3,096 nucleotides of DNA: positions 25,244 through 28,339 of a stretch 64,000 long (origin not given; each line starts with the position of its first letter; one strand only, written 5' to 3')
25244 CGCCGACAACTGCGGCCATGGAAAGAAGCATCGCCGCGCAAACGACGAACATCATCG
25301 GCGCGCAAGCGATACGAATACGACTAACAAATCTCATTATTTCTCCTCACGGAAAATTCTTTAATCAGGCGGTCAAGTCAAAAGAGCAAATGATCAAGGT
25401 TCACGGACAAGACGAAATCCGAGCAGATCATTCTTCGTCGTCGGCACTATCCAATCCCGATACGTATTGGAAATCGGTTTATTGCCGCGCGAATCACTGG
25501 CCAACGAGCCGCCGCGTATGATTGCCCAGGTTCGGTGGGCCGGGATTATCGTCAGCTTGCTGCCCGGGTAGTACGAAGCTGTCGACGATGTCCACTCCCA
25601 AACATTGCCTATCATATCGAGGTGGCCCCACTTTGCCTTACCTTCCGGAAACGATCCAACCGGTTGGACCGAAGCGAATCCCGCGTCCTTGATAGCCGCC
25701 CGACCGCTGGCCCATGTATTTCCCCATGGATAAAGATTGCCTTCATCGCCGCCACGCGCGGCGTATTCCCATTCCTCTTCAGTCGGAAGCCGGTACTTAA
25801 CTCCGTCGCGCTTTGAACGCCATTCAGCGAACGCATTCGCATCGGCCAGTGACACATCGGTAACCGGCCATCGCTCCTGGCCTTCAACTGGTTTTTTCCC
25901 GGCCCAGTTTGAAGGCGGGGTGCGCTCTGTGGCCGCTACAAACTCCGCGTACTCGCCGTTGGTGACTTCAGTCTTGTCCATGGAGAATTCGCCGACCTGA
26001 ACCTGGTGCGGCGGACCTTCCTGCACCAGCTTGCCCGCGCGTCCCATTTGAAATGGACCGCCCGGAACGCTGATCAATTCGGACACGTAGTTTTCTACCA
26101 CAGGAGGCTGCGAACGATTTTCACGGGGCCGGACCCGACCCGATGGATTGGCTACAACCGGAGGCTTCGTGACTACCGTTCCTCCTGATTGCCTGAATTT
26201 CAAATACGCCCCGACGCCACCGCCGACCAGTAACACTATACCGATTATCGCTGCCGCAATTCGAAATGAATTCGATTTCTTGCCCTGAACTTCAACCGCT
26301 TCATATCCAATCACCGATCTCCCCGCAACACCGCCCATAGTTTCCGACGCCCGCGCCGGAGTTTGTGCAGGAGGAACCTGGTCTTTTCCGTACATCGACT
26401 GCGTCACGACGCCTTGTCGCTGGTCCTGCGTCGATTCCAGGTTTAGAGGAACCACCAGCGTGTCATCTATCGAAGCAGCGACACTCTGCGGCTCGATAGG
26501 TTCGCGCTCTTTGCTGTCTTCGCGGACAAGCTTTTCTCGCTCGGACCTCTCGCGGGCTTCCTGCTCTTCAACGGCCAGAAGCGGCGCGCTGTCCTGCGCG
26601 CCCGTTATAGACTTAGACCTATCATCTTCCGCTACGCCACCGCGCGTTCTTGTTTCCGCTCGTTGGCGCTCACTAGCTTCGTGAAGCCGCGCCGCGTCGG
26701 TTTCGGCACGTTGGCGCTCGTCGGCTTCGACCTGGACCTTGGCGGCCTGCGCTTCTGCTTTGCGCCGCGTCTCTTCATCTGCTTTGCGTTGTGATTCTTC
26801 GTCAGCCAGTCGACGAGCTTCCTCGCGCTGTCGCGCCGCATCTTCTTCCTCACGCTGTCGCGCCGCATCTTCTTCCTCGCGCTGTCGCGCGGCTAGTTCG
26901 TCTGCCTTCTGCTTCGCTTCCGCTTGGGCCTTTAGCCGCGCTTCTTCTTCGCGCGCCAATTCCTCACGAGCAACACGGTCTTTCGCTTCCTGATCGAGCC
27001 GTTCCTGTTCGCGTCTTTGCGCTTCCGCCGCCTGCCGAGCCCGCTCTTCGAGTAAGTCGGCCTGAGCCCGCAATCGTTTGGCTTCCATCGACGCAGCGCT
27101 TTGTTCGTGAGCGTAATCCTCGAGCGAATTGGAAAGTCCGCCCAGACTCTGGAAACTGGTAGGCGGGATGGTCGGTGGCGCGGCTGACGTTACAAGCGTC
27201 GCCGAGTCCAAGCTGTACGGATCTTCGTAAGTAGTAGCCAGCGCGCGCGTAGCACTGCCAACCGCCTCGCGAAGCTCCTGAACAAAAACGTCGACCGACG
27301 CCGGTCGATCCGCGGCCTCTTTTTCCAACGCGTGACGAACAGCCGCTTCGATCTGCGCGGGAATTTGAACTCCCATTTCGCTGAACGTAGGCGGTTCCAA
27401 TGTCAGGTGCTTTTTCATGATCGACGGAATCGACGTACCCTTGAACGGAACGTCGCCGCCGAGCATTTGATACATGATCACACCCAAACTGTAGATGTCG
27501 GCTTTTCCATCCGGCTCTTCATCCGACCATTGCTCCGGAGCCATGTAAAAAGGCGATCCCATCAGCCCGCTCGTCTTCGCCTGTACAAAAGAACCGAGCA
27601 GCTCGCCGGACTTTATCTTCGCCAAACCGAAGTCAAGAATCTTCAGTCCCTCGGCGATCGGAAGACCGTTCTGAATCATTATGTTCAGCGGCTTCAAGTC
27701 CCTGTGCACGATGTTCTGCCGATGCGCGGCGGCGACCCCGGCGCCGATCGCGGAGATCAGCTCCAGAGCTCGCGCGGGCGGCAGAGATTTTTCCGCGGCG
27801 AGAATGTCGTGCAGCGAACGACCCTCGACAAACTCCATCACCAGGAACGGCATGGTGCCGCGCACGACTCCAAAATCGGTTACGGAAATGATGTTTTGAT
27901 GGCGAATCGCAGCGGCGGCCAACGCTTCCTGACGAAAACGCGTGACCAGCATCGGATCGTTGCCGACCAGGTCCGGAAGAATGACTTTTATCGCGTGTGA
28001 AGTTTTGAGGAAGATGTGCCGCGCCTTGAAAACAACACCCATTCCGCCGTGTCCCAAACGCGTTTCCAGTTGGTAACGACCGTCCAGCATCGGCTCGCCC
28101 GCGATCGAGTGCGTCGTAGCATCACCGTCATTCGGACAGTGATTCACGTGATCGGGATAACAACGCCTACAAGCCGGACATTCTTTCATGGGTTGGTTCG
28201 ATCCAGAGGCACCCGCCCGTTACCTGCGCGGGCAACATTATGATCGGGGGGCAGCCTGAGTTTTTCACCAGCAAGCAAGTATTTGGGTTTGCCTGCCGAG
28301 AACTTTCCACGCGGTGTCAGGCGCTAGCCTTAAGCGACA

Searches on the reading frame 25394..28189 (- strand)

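Call 8: search_protein_families(library=pfam, proteins=[window:25394-28189:-])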
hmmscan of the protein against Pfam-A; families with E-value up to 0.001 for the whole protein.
window:25394-28189:- (931 aa): 4 families
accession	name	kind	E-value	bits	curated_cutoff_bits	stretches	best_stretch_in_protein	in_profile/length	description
PF03781.23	FGE-sulfatase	-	1.9e-52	178.9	23.3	1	703-929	3-255/255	Sulfatase-modifying factor enzyme 1-like domain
PF00069.31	Pkinase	-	1.8e-41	142.8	31.7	1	39-263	1-211/263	Protein kinase domain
PF07714.23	PK_Tyr_Ser-Thr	-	2.4e-27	96.3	23.1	1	40-297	2-250/258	Protein tyrosine and serine/threonine kinase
PF06293.20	Kdo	-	2e-05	24.5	21.3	1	114-187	92-166/207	Lipopolysaccharide kinase (Kdo/WaaP) family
